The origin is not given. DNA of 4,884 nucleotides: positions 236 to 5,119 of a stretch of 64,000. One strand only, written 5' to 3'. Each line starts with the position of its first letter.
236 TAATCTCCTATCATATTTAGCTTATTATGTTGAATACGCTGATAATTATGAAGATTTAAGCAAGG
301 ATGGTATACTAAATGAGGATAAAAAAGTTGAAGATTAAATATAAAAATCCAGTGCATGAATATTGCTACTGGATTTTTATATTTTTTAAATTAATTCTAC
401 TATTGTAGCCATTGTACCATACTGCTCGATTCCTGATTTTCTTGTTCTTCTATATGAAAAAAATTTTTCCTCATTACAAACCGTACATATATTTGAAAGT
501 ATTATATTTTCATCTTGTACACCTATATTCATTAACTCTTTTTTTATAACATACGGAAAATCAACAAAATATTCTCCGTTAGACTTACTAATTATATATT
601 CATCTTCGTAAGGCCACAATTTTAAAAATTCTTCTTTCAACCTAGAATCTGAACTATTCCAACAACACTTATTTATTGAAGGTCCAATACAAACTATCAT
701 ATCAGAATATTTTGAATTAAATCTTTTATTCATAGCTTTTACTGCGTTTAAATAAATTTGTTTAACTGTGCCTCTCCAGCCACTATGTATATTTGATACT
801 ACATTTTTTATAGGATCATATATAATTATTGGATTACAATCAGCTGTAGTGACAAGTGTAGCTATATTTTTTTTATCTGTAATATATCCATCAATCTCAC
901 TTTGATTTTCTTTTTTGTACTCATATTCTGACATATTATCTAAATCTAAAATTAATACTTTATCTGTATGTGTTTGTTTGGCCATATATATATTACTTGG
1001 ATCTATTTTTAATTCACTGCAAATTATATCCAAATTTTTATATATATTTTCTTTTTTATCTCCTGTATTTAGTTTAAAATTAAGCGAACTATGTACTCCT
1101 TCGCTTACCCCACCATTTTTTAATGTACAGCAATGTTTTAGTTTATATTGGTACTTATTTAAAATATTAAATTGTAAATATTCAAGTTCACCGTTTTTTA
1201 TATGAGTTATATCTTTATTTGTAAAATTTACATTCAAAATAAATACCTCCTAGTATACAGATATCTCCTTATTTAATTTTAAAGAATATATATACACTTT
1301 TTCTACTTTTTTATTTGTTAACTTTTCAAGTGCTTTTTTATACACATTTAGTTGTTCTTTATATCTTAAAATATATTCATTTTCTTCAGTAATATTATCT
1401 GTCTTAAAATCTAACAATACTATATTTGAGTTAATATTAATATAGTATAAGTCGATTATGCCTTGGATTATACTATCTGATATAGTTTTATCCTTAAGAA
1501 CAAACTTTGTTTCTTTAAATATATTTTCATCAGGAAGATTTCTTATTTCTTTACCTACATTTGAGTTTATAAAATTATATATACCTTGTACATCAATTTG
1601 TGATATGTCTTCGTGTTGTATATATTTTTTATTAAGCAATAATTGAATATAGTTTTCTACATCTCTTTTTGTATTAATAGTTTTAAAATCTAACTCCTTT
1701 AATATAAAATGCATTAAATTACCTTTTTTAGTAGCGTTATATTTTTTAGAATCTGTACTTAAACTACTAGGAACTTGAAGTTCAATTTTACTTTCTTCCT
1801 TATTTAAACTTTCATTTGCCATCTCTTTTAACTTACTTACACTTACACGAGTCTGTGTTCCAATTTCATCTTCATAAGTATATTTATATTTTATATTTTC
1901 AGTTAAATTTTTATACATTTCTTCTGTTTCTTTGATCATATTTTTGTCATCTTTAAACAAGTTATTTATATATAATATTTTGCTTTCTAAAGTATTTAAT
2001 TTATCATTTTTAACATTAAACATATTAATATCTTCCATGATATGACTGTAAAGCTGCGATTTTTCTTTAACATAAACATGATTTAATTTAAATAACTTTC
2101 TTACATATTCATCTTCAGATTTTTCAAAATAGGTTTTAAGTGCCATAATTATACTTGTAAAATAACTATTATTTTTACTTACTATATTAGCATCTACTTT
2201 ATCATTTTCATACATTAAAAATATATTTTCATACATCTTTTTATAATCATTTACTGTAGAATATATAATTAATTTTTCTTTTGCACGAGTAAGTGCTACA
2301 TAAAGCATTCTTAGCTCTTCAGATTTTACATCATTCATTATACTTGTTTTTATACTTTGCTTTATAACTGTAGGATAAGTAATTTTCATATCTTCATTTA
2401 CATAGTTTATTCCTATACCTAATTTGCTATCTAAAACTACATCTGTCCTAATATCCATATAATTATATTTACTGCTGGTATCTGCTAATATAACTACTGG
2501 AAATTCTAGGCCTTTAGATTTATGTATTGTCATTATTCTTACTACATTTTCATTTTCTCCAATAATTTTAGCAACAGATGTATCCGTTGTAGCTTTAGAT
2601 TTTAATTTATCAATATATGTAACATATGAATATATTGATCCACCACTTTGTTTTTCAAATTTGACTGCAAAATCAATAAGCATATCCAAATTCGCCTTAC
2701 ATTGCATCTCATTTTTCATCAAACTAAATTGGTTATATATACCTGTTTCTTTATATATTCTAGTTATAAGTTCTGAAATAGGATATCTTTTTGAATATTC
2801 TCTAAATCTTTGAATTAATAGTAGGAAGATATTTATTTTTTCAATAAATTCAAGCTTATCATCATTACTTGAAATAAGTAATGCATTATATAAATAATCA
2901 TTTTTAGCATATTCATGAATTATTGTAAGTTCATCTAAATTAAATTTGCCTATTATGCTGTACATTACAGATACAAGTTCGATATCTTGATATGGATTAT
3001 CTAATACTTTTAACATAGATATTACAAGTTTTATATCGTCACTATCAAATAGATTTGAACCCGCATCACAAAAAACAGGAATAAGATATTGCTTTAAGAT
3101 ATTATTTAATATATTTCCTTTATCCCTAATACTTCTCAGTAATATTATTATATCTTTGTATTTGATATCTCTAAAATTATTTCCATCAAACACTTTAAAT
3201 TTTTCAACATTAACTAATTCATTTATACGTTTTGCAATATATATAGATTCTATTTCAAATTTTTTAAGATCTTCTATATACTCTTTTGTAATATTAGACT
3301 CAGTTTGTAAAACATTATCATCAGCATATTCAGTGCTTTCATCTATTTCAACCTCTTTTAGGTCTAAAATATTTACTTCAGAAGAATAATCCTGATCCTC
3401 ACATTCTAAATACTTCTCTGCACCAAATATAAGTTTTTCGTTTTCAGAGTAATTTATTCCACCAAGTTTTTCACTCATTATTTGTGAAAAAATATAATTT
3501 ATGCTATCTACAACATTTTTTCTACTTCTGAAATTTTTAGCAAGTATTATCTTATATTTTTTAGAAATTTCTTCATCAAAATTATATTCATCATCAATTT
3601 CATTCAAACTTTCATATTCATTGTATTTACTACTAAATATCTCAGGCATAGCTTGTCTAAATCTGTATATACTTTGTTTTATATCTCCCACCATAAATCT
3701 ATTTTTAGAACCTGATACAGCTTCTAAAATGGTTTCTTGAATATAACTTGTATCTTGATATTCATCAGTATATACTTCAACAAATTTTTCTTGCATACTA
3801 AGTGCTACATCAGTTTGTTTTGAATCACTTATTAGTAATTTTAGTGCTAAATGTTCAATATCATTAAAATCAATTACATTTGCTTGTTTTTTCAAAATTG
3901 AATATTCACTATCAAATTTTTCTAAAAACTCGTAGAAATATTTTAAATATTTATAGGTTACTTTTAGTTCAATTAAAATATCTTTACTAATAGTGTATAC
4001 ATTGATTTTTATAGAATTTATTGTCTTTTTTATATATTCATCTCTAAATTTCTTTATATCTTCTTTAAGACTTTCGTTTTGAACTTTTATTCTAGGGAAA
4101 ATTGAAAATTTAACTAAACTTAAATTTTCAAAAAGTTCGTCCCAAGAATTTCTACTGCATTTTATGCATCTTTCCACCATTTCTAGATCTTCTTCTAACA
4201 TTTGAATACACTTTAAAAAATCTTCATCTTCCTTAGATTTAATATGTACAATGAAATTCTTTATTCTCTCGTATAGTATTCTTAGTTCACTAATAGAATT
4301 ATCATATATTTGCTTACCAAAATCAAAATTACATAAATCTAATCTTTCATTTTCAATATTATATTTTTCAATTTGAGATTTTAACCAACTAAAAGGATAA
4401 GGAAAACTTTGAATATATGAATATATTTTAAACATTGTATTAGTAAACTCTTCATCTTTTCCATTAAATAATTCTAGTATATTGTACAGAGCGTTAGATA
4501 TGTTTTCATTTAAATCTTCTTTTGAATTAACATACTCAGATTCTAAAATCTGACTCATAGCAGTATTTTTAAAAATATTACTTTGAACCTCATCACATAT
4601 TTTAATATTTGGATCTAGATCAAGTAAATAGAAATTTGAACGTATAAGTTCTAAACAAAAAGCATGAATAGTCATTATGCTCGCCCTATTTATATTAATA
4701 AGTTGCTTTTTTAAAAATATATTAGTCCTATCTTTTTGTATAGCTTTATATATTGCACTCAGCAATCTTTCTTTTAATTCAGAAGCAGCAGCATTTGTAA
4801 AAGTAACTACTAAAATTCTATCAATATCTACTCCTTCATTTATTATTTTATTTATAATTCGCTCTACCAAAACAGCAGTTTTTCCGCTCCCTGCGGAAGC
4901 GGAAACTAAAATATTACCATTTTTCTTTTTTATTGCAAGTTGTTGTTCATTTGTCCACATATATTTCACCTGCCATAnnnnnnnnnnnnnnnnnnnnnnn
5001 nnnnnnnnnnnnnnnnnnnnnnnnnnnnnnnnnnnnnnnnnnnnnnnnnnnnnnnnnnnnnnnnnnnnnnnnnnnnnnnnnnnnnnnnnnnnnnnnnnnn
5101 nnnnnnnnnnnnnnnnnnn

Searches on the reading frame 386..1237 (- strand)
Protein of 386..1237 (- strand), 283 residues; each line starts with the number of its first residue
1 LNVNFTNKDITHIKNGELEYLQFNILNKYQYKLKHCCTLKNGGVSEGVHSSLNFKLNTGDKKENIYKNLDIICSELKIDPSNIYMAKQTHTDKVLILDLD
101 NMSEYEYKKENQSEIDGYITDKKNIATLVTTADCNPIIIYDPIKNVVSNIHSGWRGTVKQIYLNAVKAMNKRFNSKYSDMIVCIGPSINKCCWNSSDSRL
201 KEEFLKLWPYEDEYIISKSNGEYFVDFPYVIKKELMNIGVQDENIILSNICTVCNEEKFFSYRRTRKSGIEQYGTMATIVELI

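Call 3: search_protein_families(library=pfam, proteins=[window:386-1237:-], max_evalue=1)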
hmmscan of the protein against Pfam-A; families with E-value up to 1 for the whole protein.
window:386-1237:- (283 aa): 1 family
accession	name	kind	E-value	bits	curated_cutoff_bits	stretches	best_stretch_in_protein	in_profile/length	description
PF02578.20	Cu-oxidase_4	-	1.5e-66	224.6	22.9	1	39-280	2-237/238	Multi-copper polyphenol oxidoreductase laccase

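Call 4: search_protein_families(library=ncbifam, proteins=[window:386-1237:-], max_evalue=1)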
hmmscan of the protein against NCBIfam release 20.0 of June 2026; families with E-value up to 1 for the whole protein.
window:386-1237:- (283 aa): 2 families
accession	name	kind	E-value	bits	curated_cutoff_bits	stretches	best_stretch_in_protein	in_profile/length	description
TIGR00726.1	TIGR00726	equivalog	4.9e-54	183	141.15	1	49-275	7-215/223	peptidoglycan editing factor PgeF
NF007998.1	PRK10723.1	equivalog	3.4e-26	92.2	369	1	32-282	14-242/243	purine nucleoside phosphorylase YfiH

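Call 82: find_encoding_contigs(protein=window:386-1237:-, flank=10000, max_places=1)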
Protein window:386-1237:- (283 aa): no gene with exactly this product is on record in the collection.

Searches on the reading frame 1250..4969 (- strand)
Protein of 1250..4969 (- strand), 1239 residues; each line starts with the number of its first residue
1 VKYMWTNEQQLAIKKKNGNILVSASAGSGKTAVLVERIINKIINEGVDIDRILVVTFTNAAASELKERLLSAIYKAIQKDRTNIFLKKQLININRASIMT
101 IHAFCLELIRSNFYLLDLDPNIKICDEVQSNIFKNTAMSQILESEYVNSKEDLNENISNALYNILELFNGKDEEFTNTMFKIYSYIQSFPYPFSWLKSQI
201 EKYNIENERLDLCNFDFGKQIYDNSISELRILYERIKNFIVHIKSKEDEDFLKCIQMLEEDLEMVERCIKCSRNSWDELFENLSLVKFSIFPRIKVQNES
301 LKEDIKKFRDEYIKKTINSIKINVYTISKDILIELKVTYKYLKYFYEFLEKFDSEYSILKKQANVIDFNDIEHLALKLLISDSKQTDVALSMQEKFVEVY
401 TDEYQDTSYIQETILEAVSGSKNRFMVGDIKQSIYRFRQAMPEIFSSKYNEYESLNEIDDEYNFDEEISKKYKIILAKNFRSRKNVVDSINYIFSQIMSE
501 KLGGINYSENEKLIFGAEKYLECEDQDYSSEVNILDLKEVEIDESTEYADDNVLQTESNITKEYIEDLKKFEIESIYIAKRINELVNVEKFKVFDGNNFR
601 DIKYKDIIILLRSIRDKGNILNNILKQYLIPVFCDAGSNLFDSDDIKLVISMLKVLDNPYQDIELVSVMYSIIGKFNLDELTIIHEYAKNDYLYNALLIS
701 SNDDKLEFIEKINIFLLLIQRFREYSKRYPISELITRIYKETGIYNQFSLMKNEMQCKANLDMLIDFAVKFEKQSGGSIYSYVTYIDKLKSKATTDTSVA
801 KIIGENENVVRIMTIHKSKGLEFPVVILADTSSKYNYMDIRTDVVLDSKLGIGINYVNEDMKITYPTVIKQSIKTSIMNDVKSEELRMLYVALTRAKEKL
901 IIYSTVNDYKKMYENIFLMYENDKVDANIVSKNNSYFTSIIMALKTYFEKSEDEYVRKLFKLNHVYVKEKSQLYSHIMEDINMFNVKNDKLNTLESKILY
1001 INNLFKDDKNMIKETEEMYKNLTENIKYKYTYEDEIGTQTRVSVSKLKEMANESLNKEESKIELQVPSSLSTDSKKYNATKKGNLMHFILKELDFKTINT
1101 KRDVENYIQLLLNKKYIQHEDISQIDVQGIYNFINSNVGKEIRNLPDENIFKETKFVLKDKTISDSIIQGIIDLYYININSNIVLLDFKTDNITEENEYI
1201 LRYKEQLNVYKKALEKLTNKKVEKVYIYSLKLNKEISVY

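Call 3: search_protein_families(library=pfam, proteins=[window:1250-4969:-], max_evalue=1)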
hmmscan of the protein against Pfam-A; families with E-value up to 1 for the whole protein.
window:1250-4969:- (1239 aa): 11 families
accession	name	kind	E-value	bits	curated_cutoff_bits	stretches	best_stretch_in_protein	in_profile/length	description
PF00580.27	UvrD-helicase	-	9.8e-55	186.6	23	1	5-452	1-270/271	UvrD/REP helicase N-terminal domain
PF13361.12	UvrD_C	-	1.5e-26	94.1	25.6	1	474-904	1-347/350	UvrD-like helicase C-terminal domain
PF13245.12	AAA_19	-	2.6e-15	57.2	25.1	1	10-438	2-134/134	AAA domain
PF13538.12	UvrD_C_2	-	6.2e-13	48.8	27.4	2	810-838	2-32/52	UvrD-like helicase C-terminal domain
PF01443.25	Viral_helicase1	-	1.3e-05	25.6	21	1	881-903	205-227/228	Viral superfamily 1 RNA helicase core domain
PF00270.35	DEAD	-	0.00051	20.2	26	1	8-77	3-72/167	DEAD/DEAH box helicase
PF12705.13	PDDEXK_1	-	0.0007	20.1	22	1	1076-1226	31-186/247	PD-(D/E)XK nuclease superfamily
PF04851.21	ResIII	-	0.0047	17.3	22.5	1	11-128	17-134/164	Type III restriction enzyme, res subunit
PF13086.12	AAA_11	-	0.021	15.1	27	1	18-82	18-84/257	AAA domain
PF00437.27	T2SSE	-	0.076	12.1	24.9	1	10-42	135-166/370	Type II/IV secretion system protein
PF13604.12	AAA_30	-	0.13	12.4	27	1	14-69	15-66/191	AAA domain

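Call 4: search_protein_families(library=ncbifam, proteins=[window:1250-4969:-], max_evalue=1)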
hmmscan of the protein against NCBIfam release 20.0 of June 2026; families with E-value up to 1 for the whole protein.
window:1250-4969:- (1239 aa): 15 families
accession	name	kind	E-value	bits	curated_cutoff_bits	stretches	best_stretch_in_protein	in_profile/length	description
TIGR02785.1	addA_Gpos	equivalog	3.5e-263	876.5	707.65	1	5-1237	2-1233/1234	helicase-exonuclease AddAB subunit AddA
TIGR02784.1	addA_alphas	equivalog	5.3e-72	243.6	860.75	3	98-910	112-875/1138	double-strand break repair helicase AddA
TIGR00609.1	recB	equivalog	7.2e-55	186.7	696.05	1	17-1177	9-1075/1175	exodeoxyribonuclease V subunit beta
TIGR01073.1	pcrA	equivalog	2.4e-42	145.2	911.2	4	7-160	7-144/725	DNA helicase PcrA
TIGR01074.1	rep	equivalog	1.9e-39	135.5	951.45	4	8-159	5-140/668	DNA helicase Rep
TIGR01075.1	uvrD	equivalog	3.5e-39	134.7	1144.45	3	526-829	276-568/715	DNA helicase II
NF008743.0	PRK11773.1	equivalog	2.7e-37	128.5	965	3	599-829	342-573/720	DNA helicase II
NF010485.0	PRK13909.1-2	equivalog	5.8e-35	120.8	650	3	20-502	6-432/909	RecB-like helicase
NF008172.0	PRK10919.1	equivalog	5.7e-34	117.3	1168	3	8-155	6-148/673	DNA helicase Rep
NF010487.0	PRK13909.1-4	equivalog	1.3e-25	89.9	759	2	22-559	9-441/924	RecB-like helicase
NF008276.0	PRK11054.1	equivalog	2.6e-20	72.5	543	3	8-95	200-285/684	DNA helicase IV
NF008128.0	PRK10876.1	equivalog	4.9e-18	64.2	1697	3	272-674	254-621/1181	exodeoxyribonuclease V subunit beta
NF010486.0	PRK13909.1-3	equivalog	1.4e-09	36.5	1109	2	796-945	603-747/921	RecB-like helicase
NF041254.1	motor_HelR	exception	0.13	10.4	750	1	794-833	637-680/706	RNA polymerase recycling motor ATPase HelR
NF040671.1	PLuB_AAA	exception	0.26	8.6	999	0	867-904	1194-1230/1256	PLuB system helicase-like protein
